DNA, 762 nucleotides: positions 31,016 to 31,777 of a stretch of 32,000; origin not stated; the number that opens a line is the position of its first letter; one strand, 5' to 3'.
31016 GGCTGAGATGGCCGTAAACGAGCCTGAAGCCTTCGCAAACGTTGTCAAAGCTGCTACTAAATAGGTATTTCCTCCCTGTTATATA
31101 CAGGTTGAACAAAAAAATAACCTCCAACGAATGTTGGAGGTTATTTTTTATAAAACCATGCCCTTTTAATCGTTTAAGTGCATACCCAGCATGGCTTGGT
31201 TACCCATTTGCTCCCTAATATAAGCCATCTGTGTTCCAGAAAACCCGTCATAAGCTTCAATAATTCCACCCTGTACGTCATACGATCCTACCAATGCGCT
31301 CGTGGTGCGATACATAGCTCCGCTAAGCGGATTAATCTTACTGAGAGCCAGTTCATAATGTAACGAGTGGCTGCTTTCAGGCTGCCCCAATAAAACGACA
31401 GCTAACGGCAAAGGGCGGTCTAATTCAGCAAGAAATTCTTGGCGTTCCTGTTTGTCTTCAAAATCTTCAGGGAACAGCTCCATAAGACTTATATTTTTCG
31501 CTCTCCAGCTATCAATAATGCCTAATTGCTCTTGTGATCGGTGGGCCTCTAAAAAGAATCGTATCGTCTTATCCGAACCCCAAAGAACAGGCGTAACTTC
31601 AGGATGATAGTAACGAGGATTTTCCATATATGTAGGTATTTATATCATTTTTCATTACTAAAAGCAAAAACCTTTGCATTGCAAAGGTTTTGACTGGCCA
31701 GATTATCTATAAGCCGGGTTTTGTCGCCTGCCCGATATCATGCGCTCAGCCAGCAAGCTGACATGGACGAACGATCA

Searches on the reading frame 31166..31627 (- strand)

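Call 10: search_protein_families(library=pfam, proteins=[window:31166-31627:-], max_evalue=0.001)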
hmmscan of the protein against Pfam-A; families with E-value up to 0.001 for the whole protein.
window:31166-31627:- (153 aa): 0 families

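Call 87: search_protein_families(library=ncbifam, proteins=[window:31166-31627:-], max_evalue=0.1)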
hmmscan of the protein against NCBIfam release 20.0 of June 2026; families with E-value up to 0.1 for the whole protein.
window:31166-31627:- (153 aa): 1 family
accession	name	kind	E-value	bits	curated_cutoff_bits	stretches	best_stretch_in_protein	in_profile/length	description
NF011396.0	PRK14821.1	equivalog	0.08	12.5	203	0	120-149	67-96/185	XTP/dITP diphosphatase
